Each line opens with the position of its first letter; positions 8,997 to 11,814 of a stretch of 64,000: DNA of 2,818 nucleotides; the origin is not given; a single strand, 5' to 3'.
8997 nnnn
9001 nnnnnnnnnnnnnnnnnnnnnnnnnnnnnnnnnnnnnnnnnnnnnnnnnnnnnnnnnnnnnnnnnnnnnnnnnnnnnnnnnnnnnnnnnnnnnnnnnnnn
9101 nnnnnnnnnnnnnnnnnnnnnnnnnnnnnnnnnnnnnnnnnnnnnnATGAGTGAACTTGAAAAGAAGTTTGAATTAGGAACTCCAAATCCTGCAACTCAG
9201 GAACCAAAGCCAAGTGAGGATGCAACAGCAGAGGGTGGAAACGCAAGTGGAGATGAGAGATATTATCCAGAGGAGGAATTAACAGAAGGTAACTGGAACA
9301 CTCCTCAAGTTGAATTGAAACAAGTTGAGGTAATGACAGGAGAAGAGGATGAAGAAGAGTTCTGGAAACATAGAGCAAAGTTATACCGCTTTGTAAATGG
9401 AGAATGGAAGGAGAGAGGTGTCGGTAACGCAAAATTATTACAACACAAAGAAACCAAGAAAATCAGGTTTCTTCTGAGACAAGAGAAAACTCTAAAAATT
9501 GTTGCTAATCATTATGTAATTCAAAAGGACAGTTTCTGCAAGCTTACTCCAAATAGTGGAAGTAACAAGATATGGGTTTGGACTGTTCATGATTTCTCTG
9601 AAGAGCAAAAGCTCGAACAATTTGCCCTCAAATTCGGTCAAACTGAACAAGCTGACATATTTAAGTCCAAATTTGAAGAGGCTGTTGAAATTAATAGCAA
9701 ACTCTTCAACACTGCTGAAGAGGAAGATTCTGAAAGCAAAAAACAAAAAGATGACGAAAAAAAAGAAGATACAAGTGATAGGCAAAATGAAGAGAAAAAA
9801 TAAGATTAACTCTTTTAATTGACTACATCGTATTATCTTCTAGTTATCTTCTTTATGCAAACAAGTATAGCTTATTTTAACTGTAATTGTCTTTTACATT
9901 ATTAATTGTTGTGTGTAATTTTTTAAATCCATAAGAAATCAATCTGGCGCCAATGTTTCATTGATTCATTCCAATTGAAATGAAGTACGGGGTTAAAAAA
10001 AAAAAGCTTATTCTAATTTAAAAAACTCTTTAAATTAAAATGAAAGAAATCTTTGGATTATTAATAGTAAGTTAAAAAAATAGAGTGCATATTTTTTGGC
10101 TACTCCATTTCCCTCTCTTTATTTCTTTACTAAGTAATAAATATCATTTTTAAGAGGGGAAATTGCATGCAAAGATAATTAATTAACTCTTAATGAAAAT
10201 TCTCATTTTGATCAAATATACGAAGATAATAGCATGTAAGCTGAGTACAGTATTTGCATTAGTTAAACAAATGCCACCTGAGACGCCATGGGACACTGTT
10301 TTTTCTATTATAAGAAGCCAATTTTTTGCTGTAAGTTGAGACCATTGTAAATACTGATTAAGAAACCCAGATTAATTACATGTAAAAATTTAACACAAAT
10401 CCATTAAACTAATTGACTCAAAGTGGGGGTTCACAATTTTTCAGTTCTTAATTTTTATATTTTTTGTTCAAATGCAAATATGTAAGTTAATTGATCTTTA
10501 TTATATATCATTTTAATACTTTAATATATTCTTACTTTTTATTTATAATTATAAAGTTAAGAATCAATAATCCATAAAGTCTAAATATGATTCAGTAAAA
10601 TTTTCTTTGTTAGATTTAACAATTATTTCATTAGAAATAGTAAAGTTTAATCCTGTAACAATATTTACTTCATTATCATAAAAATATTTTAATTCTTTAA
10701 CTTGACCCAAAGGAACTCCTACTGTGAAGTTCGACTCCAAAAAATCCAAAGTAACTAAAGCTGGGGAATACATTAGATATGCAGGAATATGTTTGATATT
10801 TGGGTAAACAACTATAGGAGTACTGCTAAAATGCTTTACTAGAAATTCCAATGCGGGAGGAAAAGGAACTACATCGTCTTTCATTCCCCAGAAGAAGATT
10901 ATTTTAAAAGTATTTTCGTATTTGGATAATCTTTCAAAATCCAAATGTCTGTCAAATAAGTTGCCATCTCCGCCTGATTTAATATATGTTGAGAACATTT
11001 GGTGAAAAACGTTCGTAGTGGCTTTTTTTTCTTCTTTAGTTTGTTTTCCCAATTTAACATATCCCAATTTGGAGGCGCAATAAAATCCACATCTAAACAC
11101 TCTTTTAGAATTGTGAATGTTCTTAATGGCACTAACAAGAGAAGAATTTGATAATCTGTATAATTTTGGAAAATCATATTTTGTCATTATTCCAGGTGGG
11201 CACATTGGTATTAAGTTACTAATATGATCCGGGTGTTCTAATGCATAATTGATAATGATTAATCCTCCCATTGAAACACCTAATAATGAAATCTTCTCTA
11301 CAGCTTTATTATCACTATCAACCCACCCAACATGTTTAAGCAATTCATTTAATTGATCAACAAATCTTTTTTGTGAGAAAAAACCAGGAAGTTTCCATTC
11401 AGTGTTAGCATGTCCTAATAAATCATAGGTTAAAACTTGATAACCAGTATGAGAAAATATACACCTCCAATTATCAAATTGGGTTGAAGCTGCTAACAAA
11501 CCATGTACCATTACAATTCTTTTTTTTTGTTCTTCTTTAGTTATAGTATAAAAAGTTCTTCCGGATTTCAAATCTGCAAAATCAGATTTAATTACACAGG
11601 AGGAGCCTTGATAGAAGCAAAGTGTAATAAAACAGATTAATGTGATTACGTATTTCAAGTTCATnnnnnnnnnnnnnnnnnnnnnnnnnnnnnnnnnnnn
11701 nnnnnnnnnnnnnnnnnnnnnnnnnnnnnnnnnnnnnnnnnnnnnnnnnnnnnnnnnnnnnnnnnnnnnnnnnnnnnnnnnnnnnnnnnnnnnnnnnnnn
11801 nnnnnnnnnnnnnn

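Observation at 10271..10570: Candidate three-exon micro-gene (about 36-aa single-TM peptide) in a convergent spacer, with promoter-type motifs upstream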

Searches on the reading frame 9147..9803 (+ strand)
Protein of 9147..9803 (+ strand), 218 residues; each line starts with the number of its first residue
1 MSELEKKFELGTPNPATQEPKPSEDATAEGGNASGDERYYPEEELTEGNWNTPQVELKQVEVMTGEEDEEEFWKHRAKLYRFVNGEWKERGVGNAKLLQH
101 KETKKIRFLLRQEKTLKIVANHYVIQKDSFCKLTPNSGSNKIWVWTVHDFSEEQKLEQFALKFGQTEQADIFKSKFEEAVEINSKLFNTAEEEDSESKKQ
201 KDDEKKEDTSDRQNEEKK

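Call 4: list_cluster_members(proteins=[window:9147-9800:+, window:10567-11664:-, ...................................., window:10193-10336:+])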
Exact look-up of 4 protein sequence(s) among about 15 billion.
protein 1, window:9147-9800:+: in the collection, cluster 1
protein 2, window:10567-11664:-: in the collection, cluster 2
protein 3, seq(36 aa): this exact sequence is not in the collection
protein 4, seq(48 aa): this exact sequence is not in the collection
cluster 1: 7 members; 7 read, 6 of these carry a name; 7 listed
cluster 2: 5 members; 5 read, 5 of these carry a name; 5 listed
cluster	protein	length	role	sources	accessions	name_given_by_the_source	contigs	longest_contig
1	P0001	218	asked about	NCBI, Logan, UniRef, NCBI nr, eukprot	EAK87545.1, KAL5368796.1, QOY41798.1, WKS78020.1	Ran-binding protein [Cryptosporidium parvum Iowa II] | Ran-binding protein n=2 Tax=Cryptosporidium parvum TaxID=5807 RepID=Q5CQ67_CRYPI | QOY41798.1 hypothetical protein CPATCC_002398 [Cryptosporidium parvum]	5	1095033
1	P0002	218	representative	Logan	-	-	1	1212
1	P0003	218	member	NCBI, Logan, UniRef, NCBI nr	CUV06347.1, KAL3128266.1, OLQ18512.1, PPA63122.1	unnamed protein product [Cryptosporidium hominis] | RanBD1 domain-containing protein n=1 Tax=Cryptosporidium hominis TaxID=237895 ... | Ran-binding protein [Cryptosporidium hominis TU502]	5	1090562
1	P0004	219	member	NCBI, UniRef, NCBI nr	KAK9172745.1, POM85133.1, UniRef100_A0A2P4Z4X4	RanBP1 domain protein [Cryptosporidium meleagridis] | RanBP1 domain protein n=1 Tax=Cryptosporidium meleagridis TaxID=93969 ...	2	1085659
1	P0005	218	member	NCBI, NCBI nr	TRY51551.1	Ran-binding protein [Cryptosporidium tyzzeri]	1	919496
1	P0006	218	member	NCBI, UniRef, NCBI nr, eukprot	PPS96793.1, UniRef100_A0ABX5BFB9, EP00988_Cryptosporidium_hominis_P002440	Ran-binding protein [Cryptosporidium hominis] | Ran-binding protein n=1 Tax=Cryptosporidium hominis TaxID=237895 RepID=A0ABX5BFB9_CRYHO | PPS96793.1 Ran-binding protein [Cryptosporidium hominis]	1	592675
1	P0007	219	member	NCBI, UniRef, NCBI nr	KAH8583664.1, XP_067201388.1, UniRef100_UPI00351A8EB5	ran binding family 1 [Cryptosporidium sp. chipmunk genotype I] | ran binding family 1 n=1 Tax=Cryptosporidium sp. chipmunk genotype I TaxID=1280935 ...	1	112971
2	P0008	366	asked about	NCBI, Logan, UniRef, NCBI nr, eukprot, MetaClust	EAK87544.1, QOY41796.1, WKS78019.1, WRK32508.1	secreted protein of the alpha beta hydrolase superfamily [Cryptosporidium parvum Iowa II] | Secreted protein of the alpha beta hydrolase superfamily n=2 Tax=Cryptosporidium parvum ... | QOY41796.1 hypothetical protein CPATCC_002396 [Cryptosporidium parvum]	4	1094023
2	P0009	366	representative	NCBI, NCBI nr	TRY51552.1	Secreted Alpha/Beta hydrolase [Cryptosporidium tyzzeri]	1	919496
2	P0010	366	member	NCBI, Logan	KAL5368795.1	secreted protein of the alpha beta hydrolase superfamily [Cryptosporidium parvum]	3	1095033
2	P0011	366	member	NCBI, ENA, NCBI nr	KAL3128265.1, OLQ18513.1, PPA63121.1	Alpha/beta hydrolase family protein [Cryptosporidium hominis] | hypothetical protein ChTU502y2012_410g0430 [Cryptosporidium hominis]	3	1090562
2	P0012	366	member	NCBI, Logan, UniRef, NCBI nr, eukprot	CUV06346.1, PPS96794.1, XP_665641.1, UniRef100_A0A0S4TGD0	unnamed protein product [Cryptosporidium hominis] | Secreted Alpha/Beta hydrolase n=1 Tax=Cryptosporidium hominis TaxID=237895 ... | hydrolase, alpha/beta hydrolase fold family [Cryptosporidium hominis TU502]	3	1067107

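Call 7: find_encoding_contigs(protein=window:9147-9803:+, flank=4000, max_places=10)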
Protein window:9147-9803:+ (218 aa): 23 contigs read that carry it; 6 places shown.
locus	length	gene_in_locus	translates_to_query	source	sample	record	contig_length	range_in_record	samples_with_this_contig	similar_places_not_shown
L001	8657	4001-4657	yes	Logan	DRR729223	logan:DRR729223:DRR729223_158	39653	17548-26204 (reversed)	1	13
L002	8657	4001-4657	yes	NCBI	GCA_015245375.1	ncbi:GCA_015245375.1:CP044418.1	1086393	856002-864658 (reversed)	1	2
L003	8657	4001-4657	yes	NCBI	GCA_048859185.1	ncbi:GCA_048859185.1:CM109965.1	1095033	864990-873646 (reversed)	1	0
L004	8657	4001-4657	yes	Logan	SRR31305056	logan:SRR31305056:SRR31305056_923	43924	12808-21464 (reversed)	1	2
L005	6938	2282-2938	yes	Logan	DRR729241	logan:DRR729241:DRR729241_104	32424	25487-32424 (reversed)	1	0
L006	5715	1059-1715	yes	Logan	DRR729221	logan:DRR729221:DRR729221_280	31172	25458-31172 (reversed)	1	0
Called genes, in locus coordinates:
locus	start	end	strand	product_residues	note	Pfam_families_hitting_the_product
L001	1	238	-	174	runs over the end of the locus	-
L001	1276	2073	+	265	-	-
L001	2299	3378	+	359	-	-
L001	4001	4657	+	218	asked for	PF00638:Ran_BP1, PF22972:EVH1_PP4R3 (weak)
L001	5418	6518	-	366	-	PF12146:Hydrolase_4, PF00561:Abhydrolase_1, PF12697:Abhydrolase_6 (weak)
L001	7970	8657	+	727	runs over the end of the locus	PF13920:zf-C3HC4_3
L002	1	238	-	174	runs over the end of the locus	-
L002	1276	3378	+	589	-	-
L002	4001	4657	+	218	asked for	PF00638:Ran_BP1, PF22972:EVH1_PP4R3 (weak)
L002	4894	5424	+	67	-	-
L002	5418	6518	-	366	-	PF12146:Hydrolase_4, PF00561:Abhydrolase_1, PF12697:Abhydrolase_6 (weak)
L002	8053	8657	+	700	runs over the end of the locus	PF13920:zf-C3HC4_3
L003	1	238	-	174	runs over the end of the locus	-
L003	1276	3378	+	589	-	-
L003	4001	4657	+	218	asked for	PF00638:Ran_BP1, PF22972:EVH1_PP4R3 (weak)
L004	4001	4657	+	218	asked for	PF00638:Ran_BP1, PF22972:EVH1_PP4R3 (weak)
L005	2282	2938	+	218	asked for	PF00638:Ran_BP1, PF22972:EVH1_PP4R3 (weak)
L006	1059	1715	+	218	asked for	PF00638:Ran_BP1, PF22972:EVH1_PP4R3 (weak)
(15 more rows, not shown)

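Call 16: find_encoding_contigs(protein=P0009, flank=2500, max_places=2)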
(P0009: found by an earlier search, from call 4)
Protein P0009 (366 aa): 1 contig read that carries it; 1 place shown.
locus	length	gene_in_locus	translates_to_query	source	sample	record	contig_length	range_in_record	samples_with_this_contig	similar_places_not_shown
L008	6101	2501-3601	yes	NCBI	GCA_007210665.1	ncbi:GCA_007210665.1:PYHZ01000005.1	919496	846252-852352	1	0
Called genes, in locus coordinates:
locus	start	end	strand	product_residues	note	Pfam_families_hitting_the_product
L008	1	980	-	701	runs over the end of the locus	PF13920:zf-C3HC4_3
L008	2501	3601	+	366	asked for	PF12146:Hydrolase_4, PF00561:Abhydrolase_1, PF12697:Abhydrolase_6 (weak)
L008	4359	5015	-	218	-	PF00638:Ran_BP1, PF22972:EVH1_PP4R3 (weak)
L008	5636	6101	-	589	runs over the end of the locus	-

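Call 55: find_encoding_contigs(protein=P0012, flank=2500, max_places=3)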
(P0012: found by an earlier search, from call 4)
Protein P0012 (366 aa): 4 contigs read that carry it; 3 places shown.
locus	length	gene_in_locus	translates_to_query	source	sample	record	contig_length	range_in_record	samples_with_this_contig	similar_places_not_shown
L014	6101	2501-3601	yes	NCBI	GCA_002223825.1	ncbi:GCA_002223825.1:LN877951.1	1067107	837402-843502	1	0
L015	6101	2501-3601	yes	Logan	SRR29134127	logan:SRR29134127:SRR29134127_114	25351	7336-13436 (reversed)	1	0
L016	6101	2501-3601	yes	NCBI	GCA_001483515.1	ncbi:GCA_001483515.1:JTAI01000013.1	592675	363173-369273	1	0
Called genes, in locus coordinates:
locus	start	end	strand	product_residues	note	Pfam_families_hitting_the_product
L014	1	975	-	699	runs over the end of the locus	PF13920:zf-C3HC4_3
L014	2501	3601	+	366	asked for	PF12146:Hydrolase_4, PF00561:Abhydrolase_1, PF12697:Abhydrolase_6 (weak)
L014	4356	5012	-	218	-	PF00638:Ran_BP1, PF22972:EVH1_PP4R3 (weak)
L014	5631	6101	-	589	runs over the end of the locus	-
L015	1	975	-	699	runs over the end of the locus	PF13920:zf-C3HC4_3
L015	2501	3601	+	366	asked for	PF12146:Hydrolase_4, PF00561:Abhydrolase_1, PF12697:Abhydrolase_6 (weak)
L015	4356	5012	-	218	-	PF00638:Ran_BP1, PF22972:EVH1_PP4R3 (weak)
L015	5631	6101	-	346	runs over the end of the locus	-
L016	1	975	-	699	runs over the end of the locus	PF13920:zf-C3HC4_3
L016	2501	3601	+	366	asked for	PF12146:Hydrolase_4, PF00561:Abhydrolase_1, PF12697:Abhydrolase_6 (weak)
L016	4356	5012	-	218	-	PF00638:Ran_BP1, PF22972:EVH1_PP4R3 (weak)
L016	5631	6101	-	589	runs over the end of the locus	-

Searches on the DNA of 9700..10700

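Call 5: search_rna_families(source=window, start=9700, end=10700, threshold=evalue, max_evalue=10, show_alignments=3)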
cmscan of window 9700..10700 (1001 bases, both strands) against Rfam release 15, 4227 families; matches with E-value up to 10: 5.
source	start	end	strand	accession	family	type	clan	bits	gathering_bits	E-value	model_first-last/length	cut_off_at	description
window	9888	9971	+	RF02322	TtnuHACA15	Gene; snRNA; snoRNA; HACA-box;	-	24.1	100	0.13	1-117/117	no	Tetrahymena snoRNA TtnuHACA15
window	9920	10005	-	RF01827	SAR11_0636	Gene; sRNA;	-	23.4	67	0.47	1-90/90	no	SAR11_0636 sRNA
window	10102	10173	+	RF00736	mir-320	Gene; miRNA;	-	20.2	55.5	0.099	1-76/76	no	mir-320 microRNA precursor family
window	10294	10338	-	RF01414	Dicty_Class_I_RNA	Gene;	-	15.7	41.5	9.2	4-51/56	no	Class I RNA from Dictyostelium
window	10106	10175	+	RF01012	mir-628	Gene; miRNA;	-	15.2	75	5.6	1-77/77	no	mir-628 microRNA precursor family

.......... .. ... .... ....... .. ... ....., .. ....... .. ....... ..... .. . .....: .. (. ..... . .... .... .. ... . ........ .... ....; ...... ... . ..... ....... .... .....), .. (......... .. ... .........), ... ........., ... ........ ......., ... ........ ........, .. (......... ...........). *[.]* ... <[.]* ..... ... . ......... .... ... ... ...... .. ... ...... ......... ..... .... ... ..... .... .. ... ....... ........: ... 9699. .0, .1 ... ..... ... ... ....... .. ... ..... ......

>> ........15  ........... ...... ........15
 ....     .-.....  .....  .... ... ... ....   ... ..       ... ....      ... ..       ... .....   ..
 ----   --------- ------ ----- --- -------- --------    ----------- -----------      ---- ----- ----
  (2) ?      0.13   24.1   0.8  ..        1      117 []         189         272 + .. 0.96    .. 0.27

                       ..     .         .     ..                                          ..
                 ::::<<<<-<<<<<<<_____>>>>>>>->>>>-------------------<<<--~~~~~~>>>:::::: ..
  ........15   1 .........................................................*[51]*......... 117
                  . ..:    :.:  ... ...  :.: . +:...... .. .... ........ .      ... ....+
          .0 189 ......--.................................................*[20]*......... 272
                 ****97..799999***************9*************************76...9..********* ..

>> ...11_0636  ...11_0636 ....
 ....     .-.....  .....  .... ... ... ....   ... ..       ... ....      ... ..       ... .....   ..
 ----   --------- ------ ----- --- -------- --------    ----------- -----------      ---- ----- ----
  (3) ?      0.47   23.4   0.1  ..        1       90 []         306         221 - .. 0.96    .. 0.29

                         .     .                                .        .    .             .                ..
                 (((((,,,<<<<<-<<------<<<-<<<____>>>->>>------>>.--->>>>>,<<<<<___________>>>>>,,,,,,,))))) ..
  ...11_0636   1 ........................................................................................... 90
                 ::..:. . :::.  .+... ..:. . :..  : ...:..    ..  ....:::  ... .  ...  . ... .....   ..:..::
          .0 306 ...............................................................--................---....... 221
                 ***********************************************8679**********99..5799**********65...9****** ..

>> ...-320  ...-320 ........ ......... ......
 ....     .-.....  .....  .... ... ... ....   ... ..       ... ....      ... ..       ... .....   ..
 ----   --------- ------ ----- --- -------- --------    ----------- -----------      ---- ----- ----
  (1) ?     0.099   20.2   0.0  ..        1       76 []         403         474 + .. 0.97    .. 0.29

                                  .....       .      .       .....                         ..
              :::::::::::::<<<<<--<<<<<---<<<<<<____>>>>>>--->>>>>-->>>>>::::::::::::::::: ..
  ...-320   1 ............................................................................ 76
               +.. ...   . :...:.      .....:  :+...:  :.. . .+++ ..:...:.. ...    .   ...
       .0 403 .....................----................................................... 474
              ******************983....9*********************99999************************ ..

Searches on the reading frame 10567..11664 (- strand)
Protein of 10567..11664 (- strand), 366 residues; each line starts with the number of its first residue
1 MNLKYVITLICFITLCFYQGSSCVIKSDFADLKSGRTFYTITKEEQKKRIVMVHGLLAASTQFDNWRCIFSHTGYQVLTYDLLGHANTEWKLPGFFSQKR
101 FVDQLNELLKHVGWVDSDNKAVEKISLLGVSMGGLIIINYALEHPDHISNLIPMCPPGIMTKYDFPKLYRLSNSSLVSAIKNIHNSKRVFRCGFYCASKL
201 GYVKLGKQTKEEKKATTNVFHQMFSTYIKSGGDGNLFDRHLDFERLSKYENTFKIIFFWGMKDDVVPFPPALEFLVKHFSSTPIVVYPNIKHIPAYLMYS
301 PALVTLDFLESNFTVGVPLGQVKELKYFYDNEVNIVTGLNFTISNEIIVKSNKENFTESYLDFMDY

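Call 15: find_homologous_proteins(query=window:10567-11664:-, max_evalue=1e-20)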
Query window:10567-11664:- (366 aa): 5 proteins with E <= 1e-20 among 2817 candidates.
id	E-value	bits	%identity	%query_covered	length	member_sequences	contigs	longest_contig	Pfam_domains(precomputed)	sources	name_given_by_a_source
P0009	7.8e-245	830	98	100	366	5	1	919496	PF12697.14,PF00561.27,PF12146.16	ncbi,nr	ncbi:Secreted Alpha/Beta hydrolase [Cryptosporidium tyzzeri]|nr:Secreted Alpha/Beta hydrolase [Crypt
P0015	3.4e-194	663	78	100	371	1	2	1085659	PF12697.14,PF00561.27,PF12146.16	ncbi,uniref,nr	ncbi:Alpha/beta hydrolase family protein [Cryptosporidium meleagridis]|uniref:Alpha/beta hydrolase f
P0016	1.3e-163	562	66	100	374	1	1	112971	PF12697.14,PF00561.27,PF12146.16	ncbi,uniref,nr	ncbi:hydrolase [Cryptosporidium sp. chipmunk genotype I]|uniref:hydrolase n=1 Tax=Cryptosporidium sp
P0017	3.2e-146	505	60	98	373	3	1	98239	PF12697.14,PF00561.27,PF12146.16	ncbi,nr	ncbi:secreted protein of the alpha beta hydrolase superfamily [Cryptosporidium canis]|nr:secreted pr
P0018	2.2e-129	450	57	93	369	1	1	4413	PF02129.25,PF00756.27,PF12697.14,PF00561.27,PF12146.16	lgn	-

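Call 17: find_encoding_contigs(protein=P0015, flank=2500, max_places=2)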
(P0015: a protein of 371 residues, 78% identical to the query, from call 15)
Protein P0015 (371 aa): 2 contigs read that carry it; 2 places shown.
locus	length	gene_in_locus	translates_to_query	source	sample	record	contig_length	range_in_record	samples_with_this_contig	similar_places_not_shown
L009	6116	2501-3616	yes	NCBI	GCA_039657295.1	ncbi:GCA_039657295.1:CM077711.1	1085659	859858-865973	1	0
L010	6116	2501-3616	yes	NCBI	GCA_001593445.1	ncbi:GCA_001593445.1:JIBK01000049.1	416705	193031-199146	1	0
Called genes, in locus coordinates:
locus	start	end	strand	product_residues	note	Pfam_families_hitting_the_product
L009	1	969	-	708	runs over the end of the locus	PF13920:zf-C3HC4_3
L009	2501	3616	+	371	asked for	PF12146:Hydrolase_4, PF00561:Abhydrolase_1, PF12697:Abhydrolase_6 (weak)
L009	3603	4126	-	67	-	-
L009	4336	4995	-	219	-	PF00638:Ran_BP1, PF22972:EVH1_PP4R3 (weak)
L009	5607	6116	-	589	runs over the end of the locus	-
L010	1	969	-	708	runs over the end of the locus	PF13920:zf-C3HC4_3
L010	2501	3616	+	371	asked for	PF12146:Hydrolase_4, PF00561:Abhydrolase_1, PF12697:Abhydrolase_6 (weak)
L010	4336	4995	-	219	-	PF00638:Ran_BP1, PF22972:EVH1_PP4R3 (weak)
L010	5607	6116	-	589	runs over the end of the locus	-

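Call 18: find_encoding_contigs(protein=P0016, flank=2500, max_places=2)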
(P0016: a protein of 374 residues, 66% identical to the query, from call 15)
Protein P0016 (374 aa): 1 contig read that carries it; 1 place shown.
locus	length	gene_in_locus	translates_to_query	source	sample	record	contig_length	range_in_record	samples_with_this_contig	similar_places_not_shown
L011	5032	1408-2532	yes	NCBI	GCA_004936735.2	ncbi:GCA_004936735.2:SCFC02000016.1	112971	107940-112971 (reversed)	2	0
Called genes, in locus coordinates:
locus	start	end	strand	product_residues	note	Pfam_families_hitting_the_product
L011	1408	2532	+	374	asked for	PF00561:Abhydrolase_1, PF12146:Hydrolase_4, PF12697:Abhydrolase_6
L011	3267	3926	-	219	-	PF00638:Ran_BP1, PF22972:EVH1_PP4R3 (weak)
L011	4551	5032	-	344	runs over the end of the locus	-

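Call 19: find_encoding_contigs(protein=P0017, flank=2500, max_places=2)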
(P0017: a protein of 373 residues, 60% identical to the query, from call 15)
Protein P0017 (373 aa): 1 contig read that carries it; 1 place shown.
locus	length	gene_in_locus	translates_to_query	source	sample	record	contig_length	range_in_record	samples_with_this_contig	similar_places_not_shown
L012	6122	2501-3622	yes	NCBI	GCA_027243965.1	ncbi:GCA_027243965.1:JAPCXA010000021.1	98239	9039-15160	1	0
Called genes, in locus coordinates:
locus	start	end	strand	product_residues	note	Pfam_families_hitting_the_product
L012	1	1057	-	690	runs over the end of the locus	PF13920:zf-C3HC4_3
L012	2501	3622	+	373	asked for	PF12146:Hydrolase_4, PF00561:Abhydrolase_1, PF12697:Abhydrolase_6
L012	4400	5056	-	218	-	PF00638:Ran_BP1, PF22972:EVH1_PP4R3 (weak)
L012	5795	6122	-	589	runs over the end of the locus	-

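Call 20: find_encoding_contigs(protein=P0018, flank=2500, max_places=2)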
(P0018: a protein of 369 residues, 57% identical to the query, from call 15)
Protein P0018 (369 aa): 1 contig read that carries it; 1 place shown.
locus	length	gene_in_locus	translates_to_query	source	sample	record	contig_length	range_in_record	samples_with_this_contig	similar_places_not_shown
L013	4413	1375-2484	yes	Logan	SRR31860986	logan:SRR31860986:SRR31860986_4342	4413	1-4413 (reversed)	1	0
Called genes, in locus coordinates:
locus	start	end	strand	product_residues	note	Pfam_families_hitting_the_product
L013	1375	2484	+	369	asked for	PF02129:Peptidase_S15 (weak), PF12146:Hydrolase_4, PF00561:Abhydrolase_1, PF12697:Abhydrolase_6, PF00756:Esterase (weak)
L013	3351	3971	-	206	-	PF00638:Ran_BP1, PF22972:EVH1_PP4R3 (weak)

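Call 48: list_cluster_members(proteins=[L013:3354-3971:-, P0018])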
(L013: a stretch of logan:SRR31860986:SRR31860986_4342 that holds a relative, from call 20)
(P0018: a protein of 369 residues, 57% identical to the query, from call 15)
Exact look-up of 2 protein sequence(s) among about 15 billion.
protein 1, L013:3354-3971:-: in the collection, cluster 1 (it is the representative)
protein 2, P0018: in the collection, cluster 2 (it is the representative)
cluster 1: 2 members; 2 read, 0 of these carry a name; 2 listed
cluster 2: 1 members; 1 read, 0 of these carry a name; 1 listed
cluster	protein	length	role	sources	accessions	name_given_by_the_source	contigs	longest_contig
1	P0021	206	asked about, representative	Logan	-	-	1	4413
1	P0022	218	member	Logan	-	-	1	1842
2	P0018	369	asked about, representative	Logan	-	-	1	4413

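Call 56: find_encoding_contigs(protein=P0022, flank=2500, max_places=3)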
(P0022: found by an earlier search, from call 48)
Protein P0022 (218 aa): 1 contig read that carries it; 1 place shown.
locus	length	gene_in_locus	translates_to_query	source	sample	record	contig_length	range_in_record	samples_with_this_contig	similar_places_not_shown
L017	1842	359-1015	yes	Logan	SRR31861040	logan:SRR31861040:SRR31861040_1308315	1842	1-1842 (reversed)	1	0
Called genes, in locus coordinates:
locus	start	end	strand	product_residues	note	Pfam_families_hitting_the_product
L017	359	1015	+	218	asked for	PF00638:Ran_BP1, PF22972:EVH1_PP4R3 (weak)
